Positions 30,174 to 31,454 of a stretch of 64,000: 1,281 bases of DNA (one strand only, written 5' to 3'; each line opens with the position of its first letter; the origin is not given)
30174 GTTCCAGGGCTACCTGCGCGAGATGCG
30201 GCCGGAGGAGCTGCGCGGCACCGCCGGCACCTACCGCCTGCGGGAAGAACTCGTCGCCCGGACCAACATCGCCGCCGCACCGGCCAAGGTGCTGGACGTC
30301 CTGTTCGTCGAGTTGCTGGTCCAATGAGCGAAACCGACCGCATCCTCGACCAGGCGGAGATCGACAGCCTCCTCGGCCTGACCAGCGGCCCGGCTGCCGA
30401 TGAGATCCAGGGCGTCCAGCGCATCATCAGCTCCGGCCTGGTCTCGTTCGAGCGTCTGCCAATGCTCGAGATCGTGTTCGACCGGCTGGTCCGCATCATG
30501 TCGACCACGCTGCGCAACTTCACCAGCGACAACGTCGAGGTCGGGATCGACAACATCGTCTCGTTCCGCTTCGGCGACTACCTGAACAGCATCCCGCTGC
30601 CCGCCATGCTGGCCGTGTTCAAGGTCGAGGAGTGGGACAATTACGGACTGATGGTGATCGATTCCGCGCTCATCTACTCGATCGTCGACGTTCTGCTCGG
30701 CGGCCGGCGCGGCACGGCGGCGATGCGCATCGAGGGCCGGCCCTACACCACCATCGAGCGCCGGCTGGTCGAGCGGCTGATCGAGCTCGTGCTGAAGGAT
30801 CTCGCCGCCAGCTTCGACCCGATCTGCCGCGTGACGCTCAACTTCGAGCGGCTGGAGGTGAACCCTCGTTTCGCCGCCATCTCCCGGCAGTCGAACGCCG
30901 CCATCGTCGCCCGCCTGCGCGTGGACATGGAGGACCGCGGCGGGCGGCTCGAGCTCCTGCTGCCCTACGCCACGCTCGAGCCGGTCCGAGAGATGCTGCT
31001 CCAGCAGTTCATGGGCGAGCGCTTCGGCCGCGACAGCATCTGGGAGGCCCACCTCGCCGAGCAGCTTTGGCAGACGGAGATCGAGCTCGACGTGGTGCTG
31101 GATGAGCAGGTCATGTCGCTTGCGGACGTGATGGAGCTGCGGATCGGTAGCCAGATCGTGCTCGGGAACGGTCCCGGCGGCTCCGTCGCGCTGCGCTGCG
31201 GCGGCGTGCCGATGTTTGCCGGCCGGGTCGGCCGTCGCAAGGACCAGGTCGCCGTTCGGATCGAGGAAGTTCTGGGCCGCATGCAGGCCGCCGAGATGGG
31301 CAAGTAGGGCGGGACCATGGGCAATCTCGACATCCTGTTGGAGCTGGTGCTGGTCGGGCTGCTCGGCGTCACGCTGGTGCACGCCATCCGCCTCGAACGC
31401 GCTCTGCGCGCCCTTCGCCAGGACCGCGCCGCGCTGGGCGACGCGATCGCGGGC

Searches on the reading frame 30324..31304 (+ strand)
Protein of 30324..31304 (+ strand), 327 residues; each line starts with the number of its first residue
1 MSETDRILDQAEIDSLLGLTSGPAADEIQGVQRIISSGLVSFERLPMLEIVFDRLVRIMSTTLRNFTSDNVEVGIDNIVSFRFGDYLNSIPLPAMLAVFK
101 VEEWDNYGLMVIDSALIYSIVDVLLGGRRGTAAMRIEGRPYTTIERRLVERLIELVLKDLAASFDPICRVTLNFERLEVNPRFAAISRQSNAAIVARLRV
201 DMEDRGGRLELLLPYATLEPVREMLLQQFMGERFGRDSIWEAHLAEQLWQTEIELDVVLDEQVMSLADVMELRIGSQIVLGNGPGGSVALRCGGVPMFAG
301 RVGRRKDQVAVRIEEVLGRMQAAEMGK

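Call 33: find_encoding_contigs(protein=window:30324-31304:+, flank=10000, max_places=4)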
Protein window:30324-31304:+ (327 aa): no gene with exactly this product is on record in the collection.

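Call 48: find_homologous_proteins(query=window:30324-31304:+, max_evalue=1e-60)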
Query window:30324-31304:+ (327 aa): 7998 proteins with E <= 1e-60 among 8000 candidates; the best 120 are listed.
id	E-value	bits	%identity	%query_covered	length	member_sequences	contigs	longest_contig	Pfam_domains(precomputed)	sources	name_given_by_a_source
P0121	1.0e-205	700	100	100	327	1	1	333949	PF01052.26,PF02154.22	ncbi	-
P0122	7.6e-187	638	89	100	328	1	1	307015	PF01052.26,PF02154.22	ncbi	-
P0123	1.5e-179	614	86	99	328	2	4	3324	PF01052.26,PF02154.22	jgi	jgi:flagellar motor switch protein FliM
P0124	6.0e-178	609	87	98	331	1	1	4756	PF01052.26,PF02154.22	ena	-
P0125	7.4e-177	605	86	98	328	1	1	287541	PF01052.26,PF02154.22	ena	-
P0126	3.3e-176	603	85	99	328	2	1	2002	PF01052.26,PF02154.22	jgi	jgi:flagellar motor switch protein FliM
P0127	3.0e-173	593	84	98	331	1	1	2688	PF01052.26,PF02154.22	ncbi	-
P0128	5.4e-173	592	83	99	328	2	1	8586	PF01052.26,PF02154.22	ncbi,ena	-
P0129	5.5e-173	592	84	98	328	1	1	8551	PF01052.26,PF02154.22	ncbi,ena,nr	ncbi:MAG: flagellar motor switch protein FliM [Acetobacteraceae bacterium]|nr:flagellar motor switch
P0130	3.2e-172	590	85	97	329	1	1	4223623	PF01052.26,PF02154.22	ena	-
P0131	4.2e-172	590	84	99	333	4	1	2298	PF01052.26,PF02154.22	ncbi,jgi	-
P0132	1.6e-171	588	83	98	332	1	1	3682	PF01052.26,PF02154.22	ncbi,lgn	-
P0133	2.6e-170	584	83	98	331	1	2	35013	PF01052.26,PF02154.22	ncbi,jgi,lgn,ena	-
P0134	3.3e-170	583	84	99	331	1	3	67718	PF01052.26,PF02154.22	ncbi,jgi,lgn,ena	-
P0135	9.0e-170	582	83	99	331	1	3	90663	PF01052.26,PF02154.22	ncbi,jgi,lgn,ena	-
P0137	9.8e-169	578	84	96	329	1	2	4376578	PF01052.26,PF02154.22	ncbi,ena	-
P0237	1.2e-159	549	80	95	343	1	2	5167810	PF01052.26,PF02154.22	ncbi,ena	-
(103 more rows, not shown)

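Call 49: find_encoding_contigs(protein=P0121, flank=10000, max_places=2)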
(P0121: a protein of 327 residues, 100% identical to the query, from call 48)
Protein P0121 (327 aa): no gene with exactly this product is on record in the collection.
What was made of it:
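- Tried and rejected: The window's FliM, and the 100%-identical database protein P0121 (on a 333,949-bp NCBI contig), are not retrievable (calls 33, 49).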

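Call 50: find_encoding_contigs(protein=P0137, flank=10000, max_places=1)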
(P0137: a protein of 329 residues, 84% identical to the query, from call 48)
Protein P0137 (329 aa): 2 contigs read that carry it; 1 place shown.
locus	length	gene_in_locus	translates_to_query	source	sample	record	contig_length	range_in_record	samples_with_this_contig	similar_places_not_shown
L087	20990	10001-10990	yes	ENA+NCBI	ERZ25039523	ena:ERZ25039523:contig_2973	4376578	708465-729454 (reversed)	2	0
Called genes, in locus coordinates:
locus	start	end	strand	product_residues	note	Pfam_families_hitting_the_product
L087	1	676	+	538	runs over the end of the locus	PF00989:PAS, PF08448:PAS_4, PF13426:PAS_9, PF08447:PAS_3, PF00015:MCPsignal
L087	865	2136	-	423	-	PF13231:PMT_2, PF02366:PMT, PF16192:PMT_4TMC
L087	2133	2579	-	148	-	PF20337:DUF6632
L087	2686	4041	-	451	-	PF13414:TPR_11 (faint), PF13431:TPR_17 (faint), PF13432:TPR_16 (weak), PF14559:TPR_19 (weak), PF23914:TPR_CcmH_CycH (faint), PF13432:TPR_16 (weak), PF01075:Glyco_transf_9 (weak)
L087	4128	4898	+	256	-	PF00596:Aldolase_II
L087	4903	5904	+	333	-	PF00005:ABC_tran, PF13304:AAA_21 (weak), PF08352:oligo_HPY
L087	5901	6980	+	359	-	PF00005:ABC_tran, PF08352:oligo_HPY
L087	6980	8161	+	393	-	PF00465:Fe-ADH, PF13685:Fe-ADH_2, PF25137:ADH_Fe_C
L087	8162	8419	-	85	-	-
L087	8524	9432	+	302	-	PF00892:EamA, PF05653:Mg_trans_NIPA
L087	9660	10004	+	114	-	PF03748:FliL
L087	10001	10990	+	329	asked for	PF02154:FliM, PF01052:FliMN_C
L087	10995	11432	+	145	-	PF20072:DUF6468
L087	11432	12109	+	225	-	-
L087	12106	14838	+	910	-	-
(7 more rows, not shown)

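Call 51: find_encoding_contigs(protein=P0122, flank=3000, max_places=1)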
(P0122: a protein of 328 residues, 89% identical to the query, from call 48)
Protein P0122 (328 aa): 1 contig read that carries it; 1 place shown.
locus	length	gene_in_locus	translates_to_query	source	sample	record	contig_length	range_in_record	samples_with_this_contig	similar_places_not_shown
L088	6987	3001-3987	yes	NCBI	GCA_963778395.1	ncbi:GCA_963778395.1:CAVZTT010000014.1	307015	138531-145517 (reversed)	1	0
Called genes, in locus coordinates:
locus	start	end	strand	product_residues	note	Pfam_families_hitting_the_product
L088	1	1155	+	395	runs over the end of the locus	PF00465:Fe-ADH, PF13685:Fe-ADH_2, PF25137:ADH_Fe_C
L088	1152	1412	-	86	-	-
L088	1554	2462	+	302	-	PF00892:EamA, PF05653:Mg_trans_NIPA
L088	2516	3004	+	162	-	PF03748:FliL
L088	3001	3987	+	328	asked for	PF02154:FliM, PF01052:FliMN_C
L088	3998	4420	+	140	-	PF20072:DUF6468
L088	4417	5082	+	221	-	-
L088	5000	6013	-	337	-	-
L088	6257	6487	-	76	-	-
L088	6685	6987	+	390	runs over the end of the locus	PF25058:ARM_TT21 (faint)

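Call 52: find_encoding_contigs(protein=P0130, flank=3000, max_places=1)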
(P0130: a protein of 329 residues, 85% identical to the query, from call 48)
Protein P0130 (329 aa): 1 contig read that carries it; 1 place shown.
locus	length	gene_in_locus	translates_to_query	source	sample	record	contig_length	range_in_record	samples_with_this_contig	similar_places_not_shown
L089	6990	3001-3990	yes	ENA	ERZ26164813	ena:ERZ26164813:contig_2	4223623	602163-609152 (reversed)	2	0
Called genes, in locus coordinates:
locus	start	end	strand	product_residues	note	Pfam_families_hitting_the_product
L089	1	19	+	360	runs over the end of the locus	PF00005:ABC_tran, PF08352:oligo_HPY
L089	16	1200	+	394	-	PF00465:Fe-ADH, PF13685:Fe-ADH_2, PF25137:ADH_Fe_C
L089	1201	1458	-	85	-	-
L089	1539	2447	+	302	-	PF00892:EamA, PF05653:Mg_trans_NIPA (weak)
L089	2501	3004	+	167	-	PF03748:FliL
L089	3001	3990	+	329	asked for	PF02154:FliM, PF01052:FliMN_C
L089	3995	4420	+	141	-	PF20072:DUF6468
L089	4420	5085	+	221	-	-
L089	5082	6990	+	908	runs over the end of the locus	-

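Call 53: find_encoding_contigs(protein=P0125, flank=10000, max_places=1)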
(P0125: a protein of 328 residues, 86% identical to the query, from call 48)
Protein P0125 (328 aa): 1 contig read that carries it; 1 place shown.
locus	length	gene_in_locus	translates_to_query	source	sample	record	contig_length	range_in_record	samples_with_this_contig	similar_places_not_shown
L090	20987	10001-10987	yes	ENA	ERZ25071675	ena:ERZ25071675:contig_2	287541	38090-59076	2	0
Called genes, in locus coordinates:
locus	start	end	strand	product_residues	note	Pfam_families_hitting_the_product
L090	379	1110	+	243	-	-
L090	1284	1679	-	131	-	PF07883:Cupin_2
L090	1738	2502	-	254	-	PF00106:adh_short, PF08659:KR, PF13561:adh_short_C2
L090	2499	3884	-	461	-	PF07719:TPR_2 (faint), PF13414:TPR_11 (faint), PF13428:TPR_14 (faint), PF13432:TPR_16 (faint), PF14559:TPR_19 (faint), PF23914:TPR_CcmH_CycH (faint), PF00515:TPR_1 (faint), PF13181:TPR_8 (faint), +1 more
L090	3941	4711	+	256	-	PF00596:Aldolase_II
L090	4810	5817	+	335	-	PF00005:ABC_tran, PF13304:AAA_21 (weak), PF08352:oligo_HPY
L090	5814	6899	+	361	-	PF00005:ABC_tran, PF08352:oligo_HPY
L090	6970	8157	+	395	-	PF00465:Fe-ADH, PF13685:Fe-ADH_2, PF25137:ADH_Fe_C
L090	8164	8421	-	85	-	-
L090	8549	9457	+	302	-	PF00892:EamA, PF05653:Mg_trans_NIPA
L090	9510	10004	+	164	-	PF03748:FliL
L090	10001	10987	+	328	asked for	PF02154:FliM, PF01052:FliMN_C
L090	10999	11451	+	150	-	PF20072:DUF6468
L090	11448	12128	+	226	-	-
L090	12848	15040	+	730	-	PF14559:TPR_19 (faint)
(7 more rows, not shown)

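Call 54: list_cluster_members(proteins=[P0121, P0001, P0016, P0032, P0033])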
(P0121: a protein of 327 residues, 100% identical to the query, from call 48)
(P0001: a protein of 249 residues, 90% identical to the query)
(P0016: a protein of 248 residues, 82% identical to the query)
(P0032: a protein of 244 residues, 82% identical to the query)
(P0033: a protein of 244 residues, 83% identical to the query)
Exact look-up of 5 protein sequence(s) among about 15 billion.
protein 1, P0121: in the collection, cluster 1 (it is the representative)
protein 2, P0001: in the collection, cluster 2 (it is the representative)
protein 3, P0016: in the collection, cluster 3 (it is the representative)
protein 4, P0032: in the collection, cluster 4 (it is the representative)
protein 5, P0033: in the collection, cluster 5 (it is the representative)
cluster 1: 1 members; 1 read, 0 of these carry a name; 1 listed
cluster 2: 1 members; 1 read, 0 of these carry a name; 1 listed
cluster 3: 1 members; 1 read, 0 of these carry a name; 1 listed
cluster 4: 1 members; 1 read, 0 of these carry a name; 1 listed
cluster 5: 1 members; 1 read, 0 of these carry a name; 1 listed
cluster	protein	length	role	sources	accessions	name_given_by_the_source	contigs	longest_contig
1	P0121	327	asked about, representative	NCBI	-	-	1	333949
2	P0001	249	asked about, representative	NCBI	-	-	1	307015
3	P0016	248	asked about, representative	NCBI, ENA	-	-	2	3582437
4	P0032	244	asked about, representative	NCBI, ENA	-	-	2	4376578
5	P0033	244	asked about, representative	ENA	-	-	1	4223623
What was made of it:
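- Tried and rejected: The cluster look-up gave no names or accessions (call 54).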

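Call 56: find_encoding_contigs(protein=P0237, flank=4000, max_places=3)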
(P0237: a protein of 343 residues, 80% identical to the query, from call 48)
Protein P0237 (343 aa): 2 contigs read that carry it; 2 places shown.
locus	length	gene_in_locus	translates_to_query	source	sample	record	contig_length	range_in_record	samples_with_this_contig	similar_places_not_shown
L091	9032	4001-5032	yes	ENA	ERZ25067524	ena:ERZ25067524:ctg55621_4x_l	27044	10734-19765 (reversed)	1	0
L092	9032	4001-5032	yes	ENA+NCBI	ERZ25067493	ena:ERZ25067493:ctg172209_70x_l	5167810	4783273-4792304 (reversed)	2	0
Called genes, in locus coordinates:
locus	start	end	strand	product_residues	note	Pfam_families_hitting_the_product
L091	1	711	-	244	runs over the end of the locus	PF02107:FlgH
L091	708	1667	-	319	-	PF08666:SAF, PF13144:ChapFlgA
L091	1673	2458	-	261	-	PF00460:Flg_bb_rod, PF22692:LlgE_F_G_D1, PF06429:Flg_bbr_C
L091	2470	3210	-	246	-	PF00460:Flg_bb_rod, PF22692:LlgE_F_G_D1, PF06429:Flg_bbr_C (weak)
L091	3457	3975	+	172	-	PF03748:FliL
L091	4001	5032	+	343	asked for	PF02154:FliM, PF01052:FliMN_C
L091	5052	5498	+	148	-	PF20072:DUF6468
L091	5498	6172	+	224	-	PF03448:MgtE_N (weak)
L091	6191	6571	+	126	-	PF00072:Response_reg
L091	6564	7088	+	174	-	PF04344:CheZ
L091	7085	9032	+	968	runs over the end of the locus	-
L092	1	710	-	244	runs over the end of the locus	PF02107:FlgH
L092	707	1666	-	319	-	PF08666:SAF, PF13144:ChapFlgA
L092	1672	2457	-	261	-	PF00460:Flg_bb_rod, PF22692:LlgE_F_G_D1, PF06429:Flg_bbr_C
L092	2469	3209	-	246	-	PF00460:Flg_bb_rod, PF22692:LlgE_F_G_D1, PF06429:Flg_bbr_C (weak)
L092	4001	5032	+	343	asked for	PF02154:FliM, PF01052:FliMN_C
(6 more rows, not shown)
